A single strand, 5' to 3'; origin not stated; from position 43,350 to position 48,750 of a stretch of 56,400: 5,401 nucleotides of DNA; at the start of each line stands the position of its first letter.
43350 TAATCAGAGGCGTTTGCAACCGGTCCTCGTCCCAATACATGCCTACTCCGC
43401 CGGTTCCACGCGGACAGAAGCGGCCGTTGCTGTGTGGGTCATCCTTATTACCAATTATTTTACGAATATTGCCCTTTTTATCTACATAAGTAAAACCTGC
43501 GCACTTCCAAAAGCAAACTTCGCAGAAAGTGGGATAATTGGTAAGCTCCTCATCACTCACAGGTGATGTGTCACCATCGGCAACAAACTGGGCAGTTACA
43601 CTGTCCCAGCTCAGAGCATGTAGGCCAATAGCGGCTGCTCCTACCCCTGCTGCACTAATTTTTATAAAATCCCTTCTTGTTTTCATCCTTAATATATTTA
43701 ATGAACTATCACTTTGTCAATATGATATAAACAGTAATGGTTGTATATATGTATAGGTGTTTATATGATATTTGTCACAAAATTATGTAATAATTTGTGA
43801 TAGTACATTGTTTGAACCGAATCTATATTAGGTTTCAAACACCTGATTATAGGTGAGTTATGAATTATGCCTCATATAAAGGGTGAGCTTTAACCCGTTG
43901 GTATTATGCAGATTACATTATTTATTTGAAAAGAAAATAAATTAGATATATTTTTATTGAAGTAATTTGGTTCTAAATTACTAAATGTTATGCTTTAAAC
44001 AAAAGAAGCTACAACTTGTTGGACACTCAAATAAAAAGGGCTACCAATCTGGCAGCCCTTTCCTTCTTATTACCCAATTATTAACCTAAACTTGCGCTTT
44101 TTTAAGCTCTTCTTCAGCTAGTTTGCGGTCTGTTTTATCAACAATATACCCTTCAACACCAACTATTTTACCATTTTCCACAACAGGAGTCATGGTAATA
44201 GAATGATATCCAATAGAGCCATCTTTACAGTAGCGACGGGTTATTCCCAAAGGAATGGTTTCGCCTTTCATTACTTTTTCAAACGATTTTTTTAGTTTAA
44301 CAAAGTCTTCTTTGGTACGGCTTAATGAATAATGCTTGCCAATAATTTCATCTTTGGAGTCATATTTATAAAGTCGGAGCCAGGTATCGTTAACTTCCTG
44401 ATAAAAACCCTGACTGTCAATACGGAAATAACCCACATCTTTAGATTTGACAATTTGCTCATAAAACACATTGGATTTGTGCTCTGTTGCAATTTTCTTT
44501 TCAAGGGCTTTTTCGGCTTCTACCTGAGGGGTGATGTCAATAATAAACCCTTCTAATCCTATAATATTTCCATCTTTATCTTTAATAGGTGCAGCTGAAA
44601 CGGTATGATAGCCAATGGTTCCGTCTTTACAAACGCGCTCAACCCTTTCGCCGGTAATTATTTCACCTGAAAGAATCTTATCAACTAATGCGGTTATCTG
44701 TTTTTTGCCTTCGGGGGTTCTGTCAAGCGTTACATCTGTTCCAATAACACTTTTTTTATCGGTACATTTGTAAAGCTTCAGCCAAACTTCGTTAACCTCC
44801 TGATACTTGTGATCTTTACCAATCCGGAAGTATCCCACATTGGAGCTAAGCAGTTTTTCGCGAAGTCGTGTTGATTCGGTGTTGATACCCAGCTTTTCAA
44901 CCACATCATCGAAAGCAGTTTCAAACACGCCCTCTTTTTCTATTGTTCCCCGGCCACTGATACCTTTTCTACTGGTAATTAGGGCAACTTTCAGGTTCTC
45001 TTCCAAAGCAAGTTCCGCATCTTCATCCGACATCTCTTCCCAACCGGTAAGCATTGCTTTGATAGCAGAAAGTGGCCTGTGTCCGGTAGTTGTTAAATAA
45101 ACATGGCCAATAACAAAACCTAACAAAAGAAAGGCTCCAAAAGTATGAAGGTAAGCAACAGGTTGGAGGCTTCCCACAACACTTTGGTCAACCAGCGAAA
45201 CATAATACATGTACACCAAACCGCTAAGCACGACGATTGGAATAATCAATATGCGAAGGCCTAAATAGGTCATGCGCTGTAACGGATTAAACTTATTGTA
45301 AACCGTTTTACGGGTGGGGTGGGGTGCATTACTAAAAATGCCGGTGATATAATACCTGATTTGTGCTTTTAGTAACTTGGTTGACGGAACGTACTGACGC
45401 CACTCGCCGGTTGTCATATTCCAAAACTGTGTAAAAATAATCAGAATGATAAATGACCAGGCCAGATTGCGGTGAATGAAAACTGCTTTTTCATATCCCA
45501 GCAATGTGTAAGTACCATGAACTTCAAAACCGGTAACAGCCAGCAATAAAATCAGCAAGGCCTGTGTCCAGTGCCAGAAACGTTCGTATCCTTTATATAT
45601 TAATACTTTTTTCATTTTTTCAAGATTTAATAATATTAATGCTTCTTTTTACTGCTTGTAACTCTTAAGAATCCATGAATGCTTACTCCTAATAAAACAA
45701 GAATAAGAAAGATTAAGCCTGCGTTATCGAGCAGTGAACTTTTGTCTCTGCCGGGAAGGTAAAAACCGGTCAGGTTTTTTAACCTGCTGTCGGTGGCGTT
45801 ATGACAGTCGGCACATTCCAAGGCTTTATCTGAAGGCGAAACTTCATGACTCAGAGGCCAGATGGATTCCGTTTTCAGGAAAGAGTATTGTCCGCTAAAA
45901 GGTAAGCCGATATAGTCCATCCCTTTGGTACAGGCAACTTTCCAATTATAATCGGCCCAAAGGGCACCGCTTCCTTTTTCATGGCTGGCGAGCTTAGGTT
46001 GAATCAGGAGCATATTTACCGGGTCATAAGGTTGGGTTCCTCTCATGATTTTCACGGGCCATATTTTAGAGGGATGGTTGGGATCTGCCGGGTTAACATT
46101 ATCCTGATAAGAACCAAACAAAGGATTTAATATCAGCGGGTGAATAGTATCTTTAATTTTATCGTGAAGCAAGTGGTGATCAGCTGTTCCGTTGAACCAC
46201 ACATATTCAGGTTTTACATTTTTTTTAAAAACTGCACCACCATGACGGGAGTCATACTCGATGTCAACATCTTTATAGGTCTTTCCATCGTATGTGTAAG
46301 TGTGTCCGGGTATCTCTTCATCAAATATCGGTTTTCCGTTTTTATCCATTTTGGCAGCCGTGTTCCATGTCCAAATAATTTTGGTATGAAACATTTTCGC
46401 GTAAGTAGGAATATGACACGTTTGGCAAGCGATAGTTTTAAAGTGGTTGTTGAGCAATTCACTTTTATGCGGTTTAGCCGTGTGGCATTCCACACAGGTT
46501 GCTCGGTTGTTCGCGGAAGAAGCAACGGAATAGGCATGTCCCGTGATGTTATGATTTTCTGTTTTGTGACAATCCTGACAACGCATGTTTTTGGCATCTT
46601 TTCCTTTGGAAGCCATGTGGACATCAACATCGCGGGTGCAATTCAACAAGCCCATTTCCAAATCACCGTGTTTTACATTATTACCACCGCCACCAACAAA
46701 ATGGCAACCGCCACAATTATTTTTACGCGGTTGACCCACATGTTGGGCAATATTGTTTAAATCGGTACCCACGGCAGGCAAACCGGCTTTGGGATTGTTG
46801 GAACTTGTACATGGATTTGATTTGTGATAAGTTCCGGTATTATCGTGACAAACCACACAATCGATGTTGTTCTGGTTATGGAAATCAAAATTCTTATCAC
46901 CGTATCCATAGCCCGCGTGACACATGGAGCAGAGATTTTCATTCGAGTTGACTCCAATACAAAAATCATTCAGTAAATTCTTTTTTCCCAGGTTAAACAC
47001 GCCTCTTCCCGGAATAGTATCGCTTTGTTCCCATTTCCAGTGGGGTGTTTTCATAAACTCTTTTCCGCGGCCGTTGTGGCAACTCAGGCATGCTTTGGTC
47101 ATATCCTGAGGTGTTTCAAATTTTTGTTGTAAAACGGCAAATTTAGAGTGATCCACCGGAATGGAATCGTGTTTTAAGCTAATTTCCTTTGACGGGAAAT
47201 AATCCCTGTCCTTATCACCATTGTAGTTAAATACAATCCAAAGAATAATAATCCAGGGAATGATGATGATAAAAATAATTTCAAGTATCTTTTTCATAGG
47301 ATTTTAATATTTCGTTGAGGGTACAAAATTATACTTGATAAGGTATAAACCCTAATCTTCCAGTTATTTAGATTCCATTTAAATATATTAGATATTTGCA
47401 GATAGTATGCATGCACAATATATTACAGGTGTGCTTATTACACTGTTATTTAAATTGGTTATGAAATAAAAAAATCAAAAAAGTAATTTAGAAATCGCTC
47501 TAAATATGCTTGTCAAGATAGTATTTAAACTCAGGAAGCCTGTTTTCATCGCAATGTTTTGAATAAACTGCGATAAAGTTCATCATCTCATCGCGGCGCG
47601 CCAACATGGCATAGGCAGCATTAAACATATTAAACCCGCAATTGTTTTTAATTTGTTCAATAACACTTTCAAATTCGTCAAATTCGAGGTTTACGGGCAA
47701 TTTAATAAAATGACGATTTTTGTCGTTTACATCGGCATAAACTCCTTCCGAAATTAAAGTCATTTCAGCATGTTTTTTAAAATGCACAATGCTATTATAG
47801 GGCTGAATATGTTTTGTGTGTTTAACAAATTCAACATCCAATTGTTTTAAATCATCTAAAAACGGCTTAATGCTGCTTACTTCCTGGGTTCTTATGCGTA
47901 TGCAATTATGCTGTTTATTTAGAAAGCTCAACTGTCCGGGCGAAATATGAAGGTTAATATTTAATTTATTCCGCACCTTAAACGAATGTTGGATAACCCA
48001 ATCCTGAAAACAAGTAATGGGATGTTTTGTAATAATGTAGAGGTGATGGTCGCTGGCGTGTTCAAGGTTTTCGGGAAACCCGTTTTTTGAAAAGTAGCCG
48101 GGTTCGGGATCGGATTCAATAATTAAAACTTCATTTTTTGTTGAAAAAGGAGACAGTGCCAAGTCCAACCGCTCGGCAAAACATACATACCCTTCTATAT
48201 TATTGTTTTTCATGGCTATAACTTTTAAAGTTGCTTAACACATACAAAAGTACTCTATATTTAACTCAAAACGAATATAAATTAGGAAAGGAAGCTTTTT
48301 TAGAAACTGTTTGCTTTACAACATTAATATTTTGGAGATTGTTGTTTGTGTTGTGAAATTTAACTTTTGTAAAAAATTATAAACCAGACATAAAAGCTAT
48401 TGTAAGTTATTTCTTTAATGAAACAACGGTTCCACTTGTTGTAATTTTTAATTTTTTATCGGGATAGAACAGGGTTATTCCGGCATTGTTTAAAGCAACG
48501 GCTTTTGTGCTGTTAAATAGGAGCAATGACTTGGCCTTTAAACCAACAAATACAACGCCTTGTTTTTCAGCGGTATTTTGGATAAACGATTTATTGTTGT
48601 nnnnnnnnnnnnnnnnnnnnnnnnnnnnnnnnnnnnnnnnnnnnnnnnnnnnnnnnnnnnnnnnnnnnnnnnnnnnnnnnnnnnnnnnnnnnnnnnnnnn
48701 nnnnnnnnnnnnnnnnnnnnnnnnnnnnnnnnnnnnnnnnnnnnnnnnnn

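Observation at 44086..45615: Membrane di-heme cytochrome b (PhsC/hydrogenase type) fused to two PAS domains and no output domain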

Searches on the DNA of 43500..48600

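Call 72: search_rna_families(source=window, start=43500, end=48600, threshold=evalue, max_evalue=0.1)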
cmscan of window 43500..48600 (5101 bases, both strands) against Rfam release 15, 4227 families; matches with E-value up to 0.1: 1.
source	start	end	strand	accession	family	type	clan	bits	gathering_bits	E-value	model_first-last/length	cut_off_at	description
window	43932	44073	-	RF01808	MicX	Gene; sRNA;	-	25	75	0.017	1-194/194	no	MicX Vibrio cholerae sRNA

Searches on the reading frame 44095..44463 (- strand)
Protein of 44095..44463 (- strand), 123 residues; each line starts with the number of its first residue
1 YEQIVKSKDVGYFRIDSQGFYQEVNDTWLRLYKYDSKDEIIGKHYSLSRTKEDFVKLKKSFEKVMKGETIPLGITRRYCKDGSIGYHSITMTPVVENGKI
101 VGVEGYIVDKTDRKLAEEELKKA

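Call 33: search_solved_structures(query=A2, max_evalue=0.01, show_alignments=4)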
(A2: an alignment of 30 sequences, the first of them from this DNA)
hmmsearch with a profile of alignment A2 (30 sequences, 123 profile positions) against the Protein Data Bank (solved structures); distinct sequences matched with E-value up to 0.01: 4.
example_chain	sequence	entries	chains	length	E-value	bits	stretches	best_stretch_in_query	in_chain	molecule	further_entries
3lyx_A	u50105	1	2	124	0.0012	21.9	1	16-115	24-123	Sensory box/GGDEF domain protein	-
2pr5_A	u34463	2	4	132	0.0036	20.4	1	21-121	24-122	Blue-light photoreceptor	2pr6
2mwg_A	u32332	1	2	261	0.0091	19.1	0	21-121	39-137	Blue-light photoreceptor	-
5fq1_A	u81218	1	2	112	0.0099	19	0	10-75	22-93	HISTIDINE KINASE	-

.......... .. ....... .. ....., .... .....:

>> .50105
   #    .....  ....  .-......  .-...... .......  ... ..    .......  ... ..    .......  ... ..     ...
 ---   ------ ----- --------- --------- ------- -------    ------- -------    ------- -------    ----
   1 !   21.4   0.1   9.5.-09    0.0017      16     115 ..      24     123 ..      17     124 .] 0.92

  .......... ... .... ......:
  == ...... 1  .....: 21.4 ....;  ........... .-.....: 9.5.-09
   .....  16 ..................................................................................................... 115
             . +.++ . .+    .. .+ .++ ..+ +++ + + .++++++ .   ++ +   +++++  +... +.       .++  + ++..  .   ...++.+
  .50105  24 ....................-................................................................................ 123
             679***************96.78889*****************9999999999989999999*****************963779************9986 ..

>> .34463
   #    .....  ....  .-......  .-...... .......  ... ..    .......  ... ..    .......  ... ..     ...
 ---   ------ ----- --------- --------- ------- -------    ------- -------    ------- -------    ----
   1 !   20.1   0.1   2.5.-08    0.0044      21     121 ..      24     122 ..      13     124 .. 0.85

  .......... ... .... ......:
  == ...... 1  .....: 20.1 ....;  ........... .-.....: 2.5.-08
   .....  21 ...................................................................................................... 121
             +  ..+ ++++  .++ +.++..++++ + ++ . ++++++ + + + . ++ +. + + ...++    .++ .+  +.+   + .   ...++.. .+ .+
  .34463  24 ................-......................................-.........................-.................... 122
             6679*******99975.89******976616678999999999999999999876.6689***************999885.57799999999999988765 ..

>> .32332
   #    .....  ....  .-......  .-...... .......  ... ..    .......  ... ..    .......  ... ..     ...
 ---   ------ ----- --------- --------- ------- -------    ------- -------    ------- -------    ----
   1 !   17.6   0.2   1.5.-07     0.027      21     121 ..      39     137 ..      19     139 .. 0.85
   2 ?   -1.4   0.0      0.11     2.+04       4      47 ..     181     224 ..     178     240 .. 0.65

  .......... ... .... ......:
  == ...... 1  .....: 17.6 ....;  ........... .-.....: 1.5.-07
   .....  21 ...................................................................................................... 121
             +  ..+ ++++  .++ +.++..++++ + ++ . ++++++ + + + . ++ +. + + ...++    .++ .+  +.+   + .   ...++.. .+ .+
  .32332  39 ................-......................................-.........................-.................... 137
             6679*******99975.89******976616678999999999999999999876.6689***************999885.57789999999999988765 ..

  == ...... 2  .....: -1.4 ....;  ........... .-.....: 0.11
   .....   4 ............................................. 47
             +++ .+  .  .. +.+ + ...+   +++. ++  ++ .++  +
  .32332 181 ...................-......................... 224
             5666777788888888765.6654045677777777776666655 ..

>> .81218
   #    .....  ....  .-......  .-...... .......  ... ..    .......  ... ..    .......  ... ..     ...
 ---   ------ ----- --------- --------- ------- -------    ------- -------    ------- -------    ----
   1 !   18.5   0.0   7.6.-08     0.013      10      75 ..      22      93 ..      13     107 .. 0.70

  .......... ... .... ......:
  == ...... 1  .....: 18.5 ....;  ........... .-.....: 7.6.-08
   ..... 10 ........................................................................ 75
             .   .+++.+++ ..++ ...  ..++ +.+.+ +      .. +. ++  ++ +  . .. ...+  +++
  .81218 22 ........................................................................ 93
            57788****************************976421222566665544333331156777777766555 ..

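Call 77: search_solved_structures(query=A2, max_evalue=10, show_alignments=0)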
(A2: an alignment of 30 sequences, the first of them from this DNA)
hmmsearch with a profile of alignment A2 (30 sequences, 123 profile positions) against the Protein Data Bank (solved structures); distinct sequences matched with E-value up to 10: 16.
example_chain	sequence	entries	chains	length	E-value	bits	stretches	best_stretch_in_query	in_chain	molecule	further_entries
3lyx_A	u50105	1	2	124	0.0012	21.9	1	16-115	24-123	Sensory box/GGDEF domain protein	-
2pr5_A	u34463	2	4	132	0.0036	20.4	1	21-121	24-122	Blue-light photoreceptor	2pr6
2mwg_A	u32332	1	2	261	0.0091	19.1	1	21-121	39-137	Blue-light photoreceptor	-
5fq1_A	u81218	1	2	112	0.0099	19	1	10-75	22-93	HISTIDINE KINASE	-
8bjp_AAA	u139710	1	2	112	0.011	18.8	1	10-73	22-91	cytoplasmic PAS domain of CitA from Geobacillus thermodenitrificans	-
8c05_A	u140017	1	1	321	0.017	18.2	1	24-120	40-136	Sensor domain-containing diguanylate cyclase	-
8px4_A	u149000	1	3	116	0.02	18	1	18-97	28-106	Diguanylate cyclase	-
4gcz_A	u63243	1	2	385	0.051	16.7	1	21-121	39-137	Blue-light photoreceptor, Sensor protein fixL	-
8pky_A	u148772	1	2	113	0.095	15.8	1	24-115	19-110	histidine kinase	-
8j68_A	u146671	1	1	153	0.37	13.9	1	37-115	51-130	Phototropin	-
8q5e_A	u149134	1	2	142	0.8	12.8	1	18-120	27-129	Sensory box protein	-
3ec2_A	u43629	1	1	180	0.83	12.8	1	28-65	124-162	DNA replication protein DnaC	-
5jjt_A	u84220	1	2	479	0.83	12.8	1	50-104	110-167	Serine/threonine-protein phosphatase 5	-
3ecc_A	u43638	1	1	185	0.87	12.7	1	28-65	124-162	DNA replication protein DnaC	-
7obe_A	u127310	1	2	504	0.88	12.7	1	50-104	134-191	Isoform 2 of Serine/threonine-protein phosphatase 5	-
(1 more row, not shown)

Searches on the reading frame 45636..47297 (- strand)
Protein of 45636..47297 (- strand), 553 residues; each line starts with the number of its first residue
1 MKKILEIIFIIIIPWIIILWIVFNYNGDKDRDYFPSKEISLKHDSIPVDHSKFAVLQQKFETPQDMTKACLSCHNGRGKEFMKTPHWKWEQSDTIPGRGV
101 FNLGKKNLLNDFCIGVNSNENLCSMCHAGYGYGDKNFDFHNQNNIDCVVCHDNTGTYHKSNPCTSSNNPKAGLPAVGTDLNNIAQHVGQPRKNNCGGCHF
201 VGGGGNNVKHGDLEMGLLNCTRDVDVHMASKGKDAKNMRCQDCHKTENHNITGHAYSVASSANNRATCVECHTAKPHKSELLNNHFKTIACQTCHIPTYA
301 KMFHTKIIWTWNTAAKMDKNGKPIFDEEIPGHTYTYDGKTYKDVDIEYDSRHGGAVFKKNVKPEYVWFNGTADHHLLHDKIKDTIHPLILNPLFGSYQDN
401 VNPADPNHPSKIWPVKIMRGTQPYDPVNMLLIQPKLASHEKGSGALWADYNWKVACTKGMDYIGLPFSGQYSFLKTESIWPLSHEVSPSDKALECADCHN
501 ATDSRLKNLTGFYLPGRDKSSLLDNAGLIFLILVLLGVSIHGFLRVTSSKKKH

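Call 3: search_protein_families(library=pfam, proteins=[window:45636-47297:-], max_evalue=0.1)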
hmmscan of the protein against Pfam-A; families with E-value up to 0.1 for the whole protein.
window:45636-47297:- (553 aa): 6 families
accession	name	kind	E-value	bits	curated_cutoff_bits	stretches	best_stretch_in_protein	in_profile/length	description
PF11783.13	Cytochrome_cB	-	2.3e-49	168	22.1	1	306-501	1-172/173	Cytochrome c bacterial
PF14522.11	Cytochrome_C7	-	2.6e-09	37.2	24.8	1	230-295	11-66/67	Cytochrome c7 and related cytochrome c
PF09699.15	Paired_CXXCH_1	-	8.3e-05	22.6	20.6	0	236-275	5-39/41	Doubled CXXCH motif (Paired_CXXCH_1)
PF02085.21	Cytochrom_CIII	-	0.0011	19.7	22.9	0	137-199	23-82/101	Class III cytochrome C family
PF13435.11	Cytochrome_C554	-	0.0036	18.6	20.8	1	69-151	1-83/84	Cytochrome c554 and c-prime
PF14537.11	Cytochrom_c3_2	-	0.0058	17.5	25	0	226-295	15-78/79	Cytochrome c3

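Call 4: search_protein_families(library=ncbifam, proteins=[window:45636-47297:-], max_evalue=0.1)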
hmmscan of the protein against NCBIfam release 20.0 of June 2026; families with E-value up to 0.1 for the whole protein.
window:45636-47297:- (553 aa): 3 families
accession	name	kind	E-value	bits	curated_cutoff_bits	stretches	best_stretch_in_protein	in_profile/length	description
TIGR04315.1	octaheme_Shew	subfamily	5.5e-152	506.8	375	1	48-513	1-440/440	tetrathionate reductase family octaheme c-type cytochrome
TIGR03508.1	decahem_SO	subfamily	5.5e-08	32.6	192.2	2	184-302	26-131/258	DmsE family decaheme c-type cytochrome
TIGR03153.1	cytochr_NrfH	equivalog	0.004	17.2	134.2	1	259-302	22-64/138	cytochrome c nitrite reductase small subunit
